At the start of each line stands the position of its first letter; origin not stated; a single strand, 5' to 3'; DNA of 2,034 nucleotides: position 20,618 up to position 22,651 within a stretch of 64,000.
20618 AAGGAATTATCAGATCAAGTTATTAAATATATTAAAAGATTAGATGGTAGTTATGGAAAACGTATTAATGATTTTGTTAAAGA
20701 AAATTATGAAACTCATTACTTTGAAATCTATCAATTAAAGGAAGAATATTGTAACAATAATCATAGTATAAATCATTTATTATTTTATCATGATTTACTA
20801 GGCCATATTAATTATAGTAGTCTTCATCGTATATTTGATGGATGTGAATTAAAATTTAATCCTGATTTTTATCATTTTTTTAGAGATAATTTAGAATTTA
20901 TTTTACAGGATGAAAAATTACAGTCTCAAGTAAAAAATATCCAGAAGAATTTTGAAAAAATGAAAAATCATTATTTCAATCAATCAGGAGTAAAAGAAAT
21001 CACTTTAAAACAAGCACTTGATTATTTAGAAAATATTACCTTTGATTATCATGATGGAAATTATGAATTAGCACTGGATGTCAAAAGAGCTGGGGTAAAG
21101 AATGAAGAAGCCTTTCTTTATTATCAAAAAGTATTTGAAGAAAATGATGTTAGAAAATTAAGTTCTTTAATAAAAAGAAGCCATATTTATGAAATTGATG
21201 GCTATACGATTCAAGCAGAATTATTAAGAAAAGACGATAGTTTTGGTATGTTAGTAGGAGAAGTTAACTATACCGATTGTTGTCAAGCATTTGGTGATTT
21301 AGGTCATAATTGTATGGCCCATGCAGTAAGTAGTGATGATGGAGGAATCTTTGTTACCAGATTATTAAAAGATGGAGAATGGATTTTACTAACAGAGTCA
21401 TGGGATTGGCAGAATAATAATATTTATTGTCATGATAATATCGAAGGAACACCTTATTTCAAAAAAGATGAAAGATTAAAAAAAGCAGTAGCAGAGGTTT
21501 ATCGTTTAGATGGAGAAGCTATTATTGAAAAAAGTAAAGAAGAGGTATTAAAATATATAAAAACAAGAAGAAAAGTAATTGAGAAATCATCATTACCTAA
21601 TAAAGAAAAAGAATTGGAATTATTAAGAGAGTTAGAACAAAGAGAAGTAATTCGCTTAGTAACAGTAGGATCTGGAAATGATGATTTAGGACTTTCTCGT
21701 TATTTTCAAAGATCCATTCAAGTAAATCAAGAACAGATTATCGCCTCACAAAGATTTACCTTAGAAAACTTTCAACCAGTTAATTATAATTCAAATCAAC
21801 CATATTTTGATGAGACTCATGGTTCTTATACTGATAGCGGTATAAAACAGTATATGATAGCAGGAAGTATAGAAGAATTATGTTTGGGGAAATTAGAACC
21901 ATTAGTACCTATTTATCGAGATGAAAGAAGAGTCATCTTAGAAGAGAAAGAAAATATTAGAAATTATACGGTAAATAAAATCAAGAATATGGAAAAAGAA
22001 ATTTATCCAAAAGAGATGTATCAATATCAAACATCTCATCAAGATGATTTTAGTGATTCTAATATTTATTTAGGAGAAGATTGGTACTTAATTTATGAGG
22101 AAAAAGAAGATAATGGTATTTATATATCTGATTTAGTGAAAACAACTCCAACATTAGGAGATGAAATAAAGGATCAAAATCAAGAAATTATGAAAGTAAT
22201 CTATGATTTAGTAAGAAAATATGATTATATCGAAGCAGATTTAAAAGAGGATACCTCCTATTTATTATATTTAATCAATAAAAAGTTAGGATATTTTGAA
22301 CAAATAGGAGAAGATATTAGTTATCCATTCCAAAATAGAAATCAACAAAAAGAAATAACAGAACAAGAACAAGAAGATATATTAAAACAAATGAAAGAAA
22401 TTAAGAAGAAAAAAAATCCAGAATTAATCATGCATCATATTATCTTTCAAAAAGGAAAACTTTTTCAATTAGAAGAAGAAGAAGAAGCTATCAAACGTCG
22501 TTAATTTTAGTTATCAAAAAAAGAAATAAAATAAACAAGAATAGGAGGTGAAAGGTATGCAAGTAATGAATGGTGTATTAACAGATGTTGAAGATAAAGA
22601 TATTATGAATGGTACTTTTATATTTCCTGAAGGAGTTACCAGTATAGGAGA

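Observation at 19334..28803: Tandem array of three BspA-type LRR proteins with hypervariable N-terminal LRR regions and an invariant, nucleotide-identical C-terminal module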

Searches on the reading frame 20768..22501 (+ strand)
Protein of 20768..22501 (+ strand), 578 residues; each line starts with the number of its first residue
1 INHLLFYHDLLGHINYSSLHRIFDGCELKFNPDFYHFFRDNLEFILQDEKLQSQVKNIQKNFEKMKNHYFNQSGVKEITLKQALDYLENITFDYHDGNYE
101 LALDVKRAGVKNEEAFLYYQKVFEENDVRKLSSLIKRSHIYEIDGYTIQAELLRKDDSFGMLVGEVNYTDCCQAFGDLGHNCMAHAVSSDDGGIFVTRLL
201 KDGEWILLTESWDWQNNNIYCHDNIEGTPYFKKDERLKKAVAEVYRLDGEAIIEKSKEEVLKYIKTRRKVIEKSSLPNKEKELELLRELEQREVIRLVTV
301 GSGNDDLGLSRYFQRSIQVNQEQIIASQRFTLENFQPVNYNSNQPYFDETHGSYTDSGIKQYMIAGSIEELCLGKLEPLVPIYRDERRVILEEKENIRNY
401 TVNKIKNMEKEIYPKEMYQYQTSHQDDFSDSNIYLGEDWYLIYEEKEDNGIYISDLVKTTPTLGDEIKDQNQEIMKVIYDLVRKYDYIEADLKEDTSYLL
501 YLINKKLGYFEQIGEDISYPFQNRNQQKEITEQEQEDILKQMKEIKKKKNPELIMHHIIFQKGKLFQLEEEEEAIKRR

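Call 56: find_related_loci(query=A2, collection=metagenome_contigs, flank=10000)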
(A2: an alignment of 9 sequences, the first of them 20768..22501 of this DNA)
Query A2 (578 aa) in metagenome_contigs; peptide patterns used: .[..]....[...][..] (x = any residue, [..] = any of these).
122 stretches matched a pattern; 7 encode a relative of the query (tblastn E <= 1e-3); 7 distinct loci.
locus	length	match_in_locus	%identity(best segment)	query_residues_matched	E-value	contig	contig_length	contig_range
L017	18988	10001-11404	31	12-506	8e-56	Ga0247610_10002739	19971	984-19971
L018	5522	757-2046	30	10-483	9e-56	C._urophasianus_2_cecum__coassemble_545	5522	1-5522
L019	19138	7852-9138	29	1-486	5e-42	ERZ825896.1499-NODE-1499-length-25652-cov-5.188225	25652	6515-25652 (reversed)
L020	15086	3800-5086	29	1-486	9e-44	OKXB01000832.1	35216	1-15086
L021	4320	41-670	37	68-262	1e-34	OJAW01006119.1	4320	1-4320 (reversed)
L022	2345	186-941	33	1-273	4e-33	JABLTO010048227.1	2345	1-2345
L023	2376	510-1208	33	19-272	9e-31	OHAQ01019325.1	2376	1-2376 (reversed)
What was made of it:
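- Tried and rejected: It found only 7 distant loci at 29-37% identity (call 56).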

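Call 58: search_protein_representatives(alignment_id=A2)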
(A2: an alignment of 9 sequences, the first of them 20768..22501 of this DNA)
Query: 9 sequences, 549 profile positions. Proteins with E-value up to 0.001 (for the whole library): 1618; up to 1e-10: 803; up to 1e-30: 277. The best 150 are listed.
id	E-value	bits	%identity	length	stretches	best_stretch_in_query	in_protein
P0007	4.7e-226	768.2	-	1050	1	4-546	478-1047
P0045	2.4e-210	716.4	-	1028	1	1-547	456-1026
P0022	1.9e-205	700.1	-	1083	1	12-545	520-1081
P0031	1.1e-201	687.8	-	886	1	3-548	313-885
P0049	8.6e-193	658.4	-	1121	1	2-535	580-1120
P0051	1.2e-191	654.7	-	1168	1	1-538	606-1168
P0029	2.1e-191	653.8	-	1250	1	1-537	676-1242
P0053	5.0e-186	636.1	-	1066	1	1-537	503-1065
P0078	2.0e-177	607.6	-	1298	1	1-543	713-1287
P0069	9.8e-177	605.4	-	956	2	1-262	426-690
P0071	1.6e-168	578.3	-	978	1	1-499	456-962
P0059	8.5e-165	566.0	-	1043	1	1-496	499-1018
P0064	3.0e-153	527.9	-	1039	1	1-506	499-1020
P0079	2.4e-152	524.9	-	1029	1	1-480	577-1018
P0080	8.6e-144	496.6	-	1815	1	13-541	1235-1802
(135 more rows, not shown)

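Call 61: search_protein_families(library=pfam, alignment_id=A3, max_evalue=0.001)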
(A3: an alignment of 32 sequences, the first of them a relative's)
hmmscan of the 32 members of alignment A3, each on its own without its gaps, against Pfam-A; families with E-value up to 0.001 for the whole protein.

A. member 1, P0080 (1815 aa): 0 families

B. families by the number of members that match (of 32 scanned): 7 families
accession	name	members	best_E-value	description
PF13306.12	LRR_5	3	1.4e-141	BspA type Leucine rich repeat region (6 copies)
PF13475.11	DUF4116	2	7.7e-43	Domain of unknown function (DUF4116)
PF13855.12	LRR_8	2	4.1e-19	Leucine rich repeat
PF23952.1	LRR_EndoS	1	3.3e-06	Endo-beta-N-acetylglucosaminidase EndoS LRR domain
PF14771.11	DUF4476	1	0.00013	Domain of unknown function (DUF4476)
PF23622.1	LRR_At1g61320_AtMIF1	1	0.0002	At1g61320/AtMIF1, LRR domain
PF05725.18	FNIP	1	0.00039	FNIP Repeat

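Call 79: search_solved_structures(query=A2, max_evalue=10, show_alignments=0)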
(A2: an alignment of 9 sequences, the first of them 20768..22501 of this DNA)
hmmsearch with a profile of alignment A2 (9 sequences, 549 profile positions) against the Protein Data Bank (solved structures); distinct sequences matched with E-value up to 10: 0.

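Call 80: search_dna_similar(query=window:20768-22501:+, collection=phages, mode=protein, max_evalue=0.001, max_rows=15)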
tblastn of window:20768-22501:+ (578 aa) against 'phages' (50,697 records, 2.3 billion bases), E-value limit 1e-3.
No match.

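Call 81: search_dna_similar(query=window:20768-22501:+, collection=plasmids, mode=protein, max_evalue=0.001, max_rows=15)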
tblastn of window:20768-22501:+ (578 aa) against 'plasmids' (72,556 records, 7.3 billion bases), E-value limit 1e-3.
No match.
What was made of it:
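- The module is absent from the phage and plasmid collections (calls 80, 81).
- Tried and rejected: No match (calls 80, 81), so a mobile-element origin was rejected.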

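Call 95: search_protein_families(library=pfam, proteins=[L017:4774-6972:+, L017:6962-7468:+, L017:7517-8233:+, L017:8282-11488:+, L017:11497-12192:+, L017:12253-13395:+, L019:4325-5920:+, L019:5992-9189:+, L019:9272-12217:+, L019:12228-13775:+], max_evalue=0.0001)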
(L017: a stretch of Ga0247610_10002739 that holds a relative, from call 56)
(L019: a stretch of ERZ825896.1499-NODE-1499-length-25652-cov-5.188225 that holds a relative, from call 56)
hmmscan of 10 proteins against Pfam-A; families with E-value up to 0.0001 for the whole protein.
L017:4774-6972:+ (732 aa): 3 families
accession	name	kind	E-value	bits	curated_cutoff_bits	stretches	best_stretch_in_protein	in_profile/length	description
PF13597.11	NRDD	-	7.4e-185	616.3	26.2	1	114-723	1-562/562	Anaerobic ribonucleoside-triphosphate reductase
PF03477.21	ATP-cone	-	3.4e-19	69.6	25.8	1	1-88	1-87/88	ATP cone domain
PF01228.26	Gly_radical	-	4.2e-17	63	22.2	1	603-705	3-103/106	Glycine radical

L017:6962-7468:+ (168 aa): 2 families
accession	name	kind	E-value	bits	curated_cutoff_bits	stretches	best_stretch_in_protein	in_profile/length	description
PF13353.11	Fer4_12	-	1.1e-50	171.9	22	1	12-148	1-137/137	4Fe-4S single cluster domain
PF04055.27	Radical_SAM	-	9.7e-06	26.3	29.5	1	21-91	2-73/166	Radical SAM superfamily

L017:7517-8233:+ (238 aa): 2 families
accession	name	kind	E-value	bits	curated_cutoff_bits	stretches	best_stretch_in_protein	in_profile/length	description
PF01381.28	HTH_3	-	1.4e-13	51.1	23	1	13-67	1-55/55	Helix-turn-helix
PF12844.13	HTH_19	-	2.4e-07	31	30.2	1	10-71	1-62/64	Helix-turn-helix domain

L017:8282-11488:+ (1068 aa): 0 families

L017:11497-12192:+ (231 aa): 0 families

L017:12253-13395:+ (380 aa): 1 family
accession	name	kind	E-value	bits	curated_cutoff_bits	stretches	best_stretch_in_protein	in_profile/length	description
PF13425.11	O-antigen_lig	-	7.3e-28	98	31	2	5-259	4-288/462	O-antigen ligase like membrane protein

L019:4325-5920:+ (531 aa): 2 families
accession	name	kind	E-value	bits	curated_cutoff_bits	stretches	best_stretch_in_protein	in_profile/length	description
PF06418.20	CTP_synth_N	-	1.3e-122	408.8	26.1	1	3-267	1-265/265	CTP synthase N-terminus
PF00117.34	GATase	-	6.8e-44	150.3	22.8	1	302-527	2-189/190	Glutamine amidotransferase class-I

L019:5992-9189:+ (1065 aa): 2 families
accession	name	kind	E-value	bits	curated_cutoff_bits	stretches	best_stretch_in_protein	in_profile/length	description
PF13306.12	LRR_5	-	3.1e-127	418.7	27.7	5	123-247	4-126/127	BspA type Leucine rich repeat region (6 copies)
PF13855.12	LRR_8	-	6.3e-21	74.3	27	0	49-89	12-53/61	Leucine rich repeat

L019:9272-12217:+ (981 aa): 6 families
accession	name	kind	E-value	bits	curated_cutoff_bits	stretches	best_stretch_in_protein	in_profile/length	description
PF02463.25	SMC_N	-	2.1e-61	207.6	40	1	2-971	1-220/220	RecF/RecN/SMC N terminal domain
PF06470.18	SMC_hinge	-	7.5e-27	94.5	22.5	1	423-540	3-115/116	SMC proteins Flexible Hinge Domain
PF13476.12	AAA_23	-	5.6e-19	70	27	1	6-200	2-197/201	AAA domain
PF13304.12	AAA_21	-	1.8e-09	38.5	27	1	26-87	1-51/304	AAA domain, putative AbiEii toxin, Type IV TA system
PF13555.12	AAA_29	-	2.1e-06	27.8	27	1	13-48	11-46/61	P-loop containing region of AAA domain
PF13175.12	AAA_15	-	7.4e-06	26.3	32.1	1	1-387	1-292/374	AAA ATPase domain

L019:12228-13775:+ (515 aa): 3 families
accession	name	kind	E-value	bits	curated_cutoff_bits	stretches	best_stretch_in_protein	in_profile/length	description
PF06415.18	iPGM_N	-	3.3e-81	272.4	27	1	95-302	1-213/217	BPG-independent PGAM N-terminus (iPGM_N)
PF01676.23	Metalloenzyme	-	1.3e-80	271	24.3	1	20-502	4-251/252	Metalloenzyme superfamily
PF01663.27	Phosphodiest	-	3.6e-07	30.5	23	1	384-461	143-229/342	Type I phosphodiesterase / nucleotide pyrophosphatase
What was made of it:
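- Tried and rejected: A search for conserved partner genes found only housekeeping genes (call 95).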
